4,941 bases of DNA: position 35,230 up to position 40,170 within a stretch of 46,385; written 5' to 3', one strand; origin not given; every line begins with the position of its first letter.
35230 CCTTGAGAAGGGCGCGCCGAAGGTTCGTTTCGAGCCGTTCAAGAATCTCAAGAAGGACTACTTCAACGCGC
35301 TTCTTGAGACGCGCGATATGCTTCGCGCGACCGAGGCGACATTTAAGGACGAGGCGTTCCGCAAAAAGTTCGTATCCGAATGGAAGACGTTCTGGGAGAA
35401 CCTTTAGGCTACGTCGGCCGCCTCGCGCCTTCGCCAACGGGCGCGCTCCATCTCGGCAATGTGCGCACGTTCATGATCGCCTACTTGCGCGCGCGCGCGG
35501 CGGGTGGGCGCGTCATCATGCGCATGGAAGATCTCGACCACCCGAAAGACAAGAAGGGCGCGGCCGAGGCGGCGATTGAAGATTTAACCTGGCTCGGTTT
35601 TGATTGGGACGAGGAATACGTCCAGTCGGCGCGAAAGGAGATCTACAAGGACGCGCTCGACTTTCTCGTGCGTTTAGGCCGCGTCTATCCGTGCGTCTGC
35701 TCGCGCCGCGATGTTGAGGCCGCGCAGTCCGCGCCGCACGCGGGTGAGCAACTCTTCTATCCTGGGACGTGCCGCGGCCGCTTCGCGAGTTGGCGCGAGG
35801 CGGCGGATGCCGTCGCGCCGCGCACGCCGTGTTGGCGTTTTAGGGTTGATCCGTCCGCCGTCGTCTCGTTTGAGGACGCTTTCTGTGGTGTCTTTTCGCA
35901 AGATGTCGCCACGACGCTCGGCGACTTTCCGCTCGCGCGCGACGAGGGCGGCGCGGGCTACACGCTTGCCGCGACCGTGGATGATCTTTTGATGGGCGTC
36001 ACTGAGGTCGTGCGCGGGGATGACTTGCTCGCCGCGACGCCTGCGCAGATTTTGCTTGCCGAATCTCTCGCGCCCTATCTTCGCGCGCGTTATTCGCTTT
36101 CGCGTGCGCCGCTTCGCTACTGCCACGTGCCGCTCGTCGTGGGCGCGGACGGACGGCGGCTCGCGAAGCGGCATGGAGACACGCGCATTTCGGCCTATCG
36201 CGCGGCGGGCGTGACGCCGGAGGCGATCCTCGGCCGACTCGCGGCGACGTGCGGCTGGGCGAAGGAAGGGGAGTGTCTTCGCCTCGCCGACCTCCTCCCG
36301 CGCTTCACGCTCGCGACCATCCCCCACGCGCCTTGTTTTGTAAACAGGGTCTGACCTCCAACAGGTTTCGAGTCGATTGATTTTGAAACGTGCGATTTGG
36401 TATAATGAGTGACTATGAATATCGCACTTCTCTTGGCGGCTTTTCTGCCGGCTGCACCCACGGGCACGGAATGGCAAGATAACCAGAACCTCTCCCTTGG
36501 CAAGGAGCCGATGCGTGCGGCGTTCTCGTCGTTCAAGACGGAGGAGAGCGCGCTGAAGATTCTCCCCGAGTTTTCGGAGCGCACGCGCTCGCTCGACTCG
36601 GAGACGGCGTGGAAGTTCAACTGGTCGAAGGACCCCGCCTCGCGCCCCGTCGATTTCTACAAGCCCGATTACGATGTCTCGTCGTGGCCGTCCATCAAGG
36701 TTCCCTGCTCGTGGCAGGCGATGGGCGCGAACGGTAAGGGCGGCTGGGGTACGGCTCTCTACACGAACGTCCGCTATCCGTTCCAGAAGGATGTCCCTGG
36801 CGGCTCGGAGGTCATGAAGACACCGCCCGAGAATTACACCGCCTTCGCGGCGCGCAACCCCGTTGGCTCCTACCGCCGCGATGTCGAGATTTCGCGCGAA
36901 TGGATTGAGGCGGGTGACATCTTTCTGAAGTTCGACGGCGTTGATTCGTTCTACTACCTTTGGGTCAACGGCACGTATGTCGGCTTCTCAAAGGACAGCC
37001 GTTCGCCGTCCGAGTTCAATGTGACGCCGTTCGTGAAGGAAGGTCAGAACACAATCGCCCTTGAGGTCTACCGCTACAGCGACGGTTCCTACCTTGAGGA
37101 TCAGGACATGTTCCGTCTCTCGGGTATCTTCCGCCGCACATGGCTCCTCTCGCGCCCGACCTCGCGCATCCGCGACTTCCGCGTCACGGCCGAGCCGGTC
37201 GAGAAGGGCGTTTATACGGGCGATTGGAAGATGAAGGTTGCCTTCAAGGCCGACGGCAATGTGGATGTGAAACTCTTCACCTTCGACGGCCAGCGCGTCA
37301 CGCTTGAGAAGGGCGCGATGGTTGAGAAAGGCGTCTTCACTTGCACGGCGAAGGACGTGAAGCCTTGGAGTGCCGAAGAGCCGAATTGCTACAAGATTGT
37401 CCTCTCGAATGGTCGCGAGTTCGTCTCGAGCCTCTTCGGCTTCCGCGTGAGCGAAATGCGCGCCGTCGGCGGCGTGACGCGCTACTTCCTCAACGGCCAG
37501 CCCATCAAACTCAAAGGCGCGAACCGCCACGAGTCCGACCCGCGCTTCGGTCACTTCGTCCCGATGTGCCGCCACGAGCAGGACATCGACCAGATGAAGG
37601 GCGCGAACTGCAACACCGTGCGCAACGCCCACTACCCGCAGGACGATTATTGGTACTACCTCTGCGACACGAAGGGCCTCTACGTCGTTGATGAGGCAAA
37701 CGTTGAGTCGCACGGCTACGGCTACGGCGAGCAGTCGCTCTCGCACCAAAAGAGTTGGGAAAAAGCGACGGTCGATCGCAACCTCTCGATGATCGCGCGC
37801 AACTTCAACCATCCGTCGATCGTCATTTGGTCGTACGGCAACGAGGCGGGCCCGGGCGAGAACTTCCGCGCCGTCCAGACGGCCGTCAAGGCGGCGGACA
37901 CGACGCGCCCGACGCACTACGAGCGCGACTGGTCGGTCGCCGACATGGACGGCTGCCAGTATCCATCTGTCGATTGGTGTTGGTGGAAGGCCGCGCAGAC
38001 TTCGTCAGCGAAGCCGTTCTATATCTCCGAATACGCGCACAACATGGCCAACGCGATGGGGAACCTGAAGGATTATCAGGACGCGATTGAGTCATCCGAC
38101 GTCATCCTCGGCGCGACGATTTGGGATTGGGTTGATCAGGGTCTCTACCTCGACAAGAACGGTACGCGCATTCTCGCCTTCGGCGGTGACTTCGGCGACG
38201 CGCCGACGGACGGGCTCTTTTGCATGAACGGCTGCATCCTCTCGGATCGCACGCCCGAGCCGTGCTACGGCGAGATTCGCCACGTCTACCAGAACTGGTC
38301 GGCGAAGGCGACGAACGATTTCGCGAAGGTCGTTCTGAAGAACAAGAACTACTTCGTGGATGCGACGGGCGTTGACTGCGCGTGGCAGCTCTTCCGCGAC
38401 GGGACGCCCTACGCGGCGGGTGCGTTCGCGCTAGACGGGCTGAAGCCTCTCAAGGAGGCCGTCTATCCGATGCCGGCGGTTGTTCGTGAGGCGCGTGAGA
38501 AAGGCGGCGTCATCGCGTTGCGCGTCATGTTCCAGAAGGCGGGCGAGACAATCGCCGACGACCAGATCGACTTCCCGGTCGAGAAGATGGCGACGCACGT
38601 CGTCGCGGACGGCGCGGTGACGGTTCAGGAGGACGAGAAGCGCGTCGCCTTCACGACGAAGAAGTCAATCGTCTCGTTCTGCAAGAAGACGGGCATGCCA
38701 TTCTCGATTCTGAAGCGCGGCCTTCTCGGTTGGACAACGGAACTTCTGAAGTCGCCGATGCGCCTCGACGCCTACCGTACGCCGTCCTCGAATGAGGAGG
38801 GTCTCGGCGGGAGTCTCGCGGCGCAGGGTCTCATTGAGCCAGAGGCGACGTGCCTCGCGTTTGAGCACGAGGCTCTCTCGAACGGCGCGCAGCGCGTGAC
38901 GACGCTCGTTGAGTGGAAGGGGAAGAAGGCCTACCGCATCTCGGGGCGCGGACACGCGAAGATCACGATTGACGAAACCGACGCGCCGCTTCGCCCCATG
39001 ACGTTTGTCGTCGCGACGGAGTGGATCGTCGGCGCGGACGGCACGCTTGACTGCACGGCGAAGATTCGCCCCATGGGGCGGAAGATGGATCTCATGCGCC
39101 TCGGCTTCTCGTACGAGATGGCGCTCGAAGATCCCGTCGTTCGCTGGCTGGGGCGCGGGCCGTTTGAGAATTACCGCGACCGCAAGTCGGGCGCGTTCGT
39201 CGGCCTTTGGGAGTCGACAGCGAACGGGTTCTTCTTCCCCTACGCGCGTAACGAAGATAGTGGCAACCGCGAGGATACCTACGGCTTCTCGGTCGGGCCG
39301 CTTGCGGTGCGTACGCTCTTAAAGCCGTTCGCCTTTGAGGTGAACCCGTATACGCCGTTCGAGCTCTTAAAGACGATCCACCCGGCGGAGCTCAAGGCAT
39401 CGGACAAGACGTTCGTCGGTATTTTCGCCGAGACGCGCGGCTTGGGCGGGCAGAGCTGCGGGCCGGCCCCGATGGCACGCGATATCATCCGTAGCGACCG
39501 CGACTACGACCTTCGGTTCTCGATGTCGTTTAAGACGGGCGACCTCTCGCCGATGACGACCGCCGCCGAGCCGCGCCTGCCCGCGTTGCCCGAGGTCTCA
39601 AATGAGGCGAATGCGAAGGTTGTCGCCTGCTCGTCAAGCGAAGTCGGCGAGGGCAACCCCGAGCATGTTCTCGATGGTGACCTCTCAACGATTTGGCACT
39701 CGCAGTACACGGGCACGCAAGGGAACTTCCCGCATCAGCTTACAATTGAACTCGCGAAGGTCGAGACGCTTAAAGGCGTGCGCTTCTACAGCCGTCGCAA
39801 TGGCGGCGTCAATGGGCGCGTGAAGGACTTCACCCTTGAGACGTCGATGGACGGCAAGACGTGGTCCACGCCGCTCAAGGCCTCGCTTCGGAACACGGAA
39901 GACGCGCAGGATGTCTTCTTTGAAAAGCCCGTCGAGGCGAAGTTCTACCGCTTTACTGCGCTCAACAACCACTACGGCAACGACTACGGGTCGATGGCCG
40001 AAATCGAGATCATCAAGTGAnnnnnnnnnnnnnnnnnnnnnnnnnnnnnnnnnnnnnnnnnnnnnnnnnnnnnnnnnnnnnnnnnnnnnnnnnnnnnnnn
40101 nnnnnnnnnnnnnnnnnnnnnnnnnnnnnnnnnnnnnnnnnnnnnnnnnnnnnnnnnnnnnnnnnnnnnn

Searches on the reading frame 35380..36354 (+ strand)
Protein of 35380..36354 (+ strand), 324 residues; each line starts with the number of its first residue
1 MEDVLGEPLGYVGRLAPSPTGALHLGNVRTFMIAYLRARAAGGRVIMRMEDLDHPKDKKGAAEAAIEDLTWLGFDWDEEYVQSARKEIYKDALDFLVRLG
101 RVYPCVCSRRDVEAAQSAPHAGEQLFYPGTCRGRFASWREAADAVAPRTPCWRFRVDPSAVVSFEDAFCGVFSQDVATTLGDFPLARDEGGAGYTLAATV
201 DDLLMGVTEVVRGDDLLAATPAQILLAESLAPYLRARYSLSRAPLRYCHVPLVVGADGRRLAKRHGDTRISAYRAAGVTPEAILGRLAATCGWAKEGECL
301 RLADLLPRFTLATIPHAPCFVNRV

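Call 49: search_protein_families(library=pfam, proteins=[window:35380-36354:+], max_evalue=0.00001)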
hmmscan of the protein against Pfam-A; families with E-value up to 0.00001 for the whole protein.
window:35380-36354:+ (324 aa): 1 family
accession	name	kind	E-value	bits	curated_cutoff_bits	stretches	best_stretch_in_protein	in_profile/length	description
PF00749.27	tRNA-synt_1c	-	3.5e-42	144.9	23.4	1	14-299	5-285/314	tRNA synthetases class I (E and Q), catalytic domain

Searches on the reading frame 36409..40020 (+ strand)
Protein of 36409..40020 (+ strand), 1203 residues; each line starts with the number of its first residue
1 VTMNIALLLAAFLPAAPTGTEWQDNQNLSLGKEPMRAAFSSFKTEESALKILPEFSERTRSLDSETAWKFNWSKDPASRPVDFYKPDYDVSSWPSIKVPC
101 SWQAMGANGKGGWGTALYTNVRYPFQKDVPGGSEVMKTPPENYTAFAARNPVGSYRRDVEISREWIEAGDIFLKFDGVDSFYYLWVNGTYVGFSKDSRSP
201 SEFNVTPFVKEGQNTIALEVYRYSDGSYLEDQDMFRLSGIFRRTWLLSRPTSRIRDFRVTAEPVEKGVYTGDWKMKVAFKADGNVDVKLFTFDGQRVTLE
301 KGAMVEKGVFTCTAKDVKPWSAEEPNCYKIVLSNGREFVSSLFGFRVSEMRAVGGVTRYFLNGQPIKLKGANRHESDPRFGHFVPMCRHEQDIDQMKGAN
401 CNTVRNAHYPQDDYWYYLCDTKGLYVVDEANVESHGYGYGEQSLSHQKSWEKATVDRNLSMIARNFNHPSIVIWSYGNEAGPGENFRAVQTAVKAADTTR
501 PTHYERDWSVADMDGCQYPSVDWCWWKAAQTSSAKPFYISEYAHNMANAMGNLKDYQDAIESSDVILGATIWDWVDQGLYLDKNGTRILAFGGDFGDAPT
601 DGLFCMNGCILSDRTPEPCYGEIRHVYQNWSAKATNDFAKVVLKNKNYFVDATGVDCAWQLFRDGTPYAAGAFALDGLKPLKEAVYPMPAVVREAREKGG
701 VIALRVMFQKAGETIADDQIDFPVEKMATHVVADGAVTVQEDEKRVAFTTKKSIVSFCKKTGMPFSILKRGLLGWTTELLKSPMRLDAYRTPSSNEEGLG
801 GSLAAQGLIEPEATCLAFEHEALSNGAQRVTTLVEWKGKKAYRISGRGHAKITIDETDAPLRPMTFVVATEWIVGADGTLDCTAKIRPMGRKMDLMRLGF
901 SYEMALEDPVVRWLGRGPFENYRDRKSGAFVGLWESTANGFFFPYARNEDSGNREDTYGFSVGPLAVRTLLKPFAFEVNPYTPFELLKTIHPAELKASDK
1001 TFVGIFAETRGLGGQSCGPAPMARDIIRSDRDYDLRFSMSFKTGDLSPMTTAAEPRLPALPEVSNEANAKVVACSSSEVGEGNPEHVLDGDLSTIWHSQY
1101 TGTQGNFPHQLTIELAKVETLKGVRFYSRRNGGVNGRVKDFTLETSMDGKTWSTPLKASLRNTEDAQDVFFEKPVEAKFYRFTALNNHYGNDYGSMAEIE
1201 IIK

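Call 49: search_protein_families(library=pfam, proteins=[window:36409-40020:+], max_evalue=0.00001)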
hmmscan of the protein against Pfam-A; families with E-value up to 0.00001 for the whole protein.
window:36409-40020:+ (1203 aa): 7 families
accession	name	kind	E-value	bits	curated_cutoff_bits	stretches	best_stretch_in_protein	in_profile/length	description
PF02836.23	Glyco_hydro_2_C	-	1.8e-73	247.8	21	1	360-629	9-299/302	Glycosyl hydrolases family 2, TIM barrel domain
PF02929.23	Bgal_small_N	-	2.9e-37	129.1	25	1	752-1039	4-248/248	Beta galactosidase small chain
PF02837.24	Glyco_hydro_2_N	-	6.8e-35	120.9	28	1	61-250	3-169/169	Glycosyl hydrolases family 2, sugar binding domain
PF00754.31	F5_F8_type_C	-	8.4e-23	81.3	28.2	1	1073-1199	3-127/127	F5/8 type C domain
PF22633.2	F5_F8_type_C_2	-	1e-10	42.5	27.8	1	1087-1181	2-90/91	NedA-like, galactose-binding domain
PF16353.11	LacZ_4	-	9.3e-07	29.5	27.3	1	641-709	1-65/87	Beta-galactosidase, domain 4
PF22666.2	Glyco_hydro_2_N2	-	1.1e-06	29.2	27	1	154-221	51-118/167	Glycosyl hydrolase 2 galactose-binding domain-like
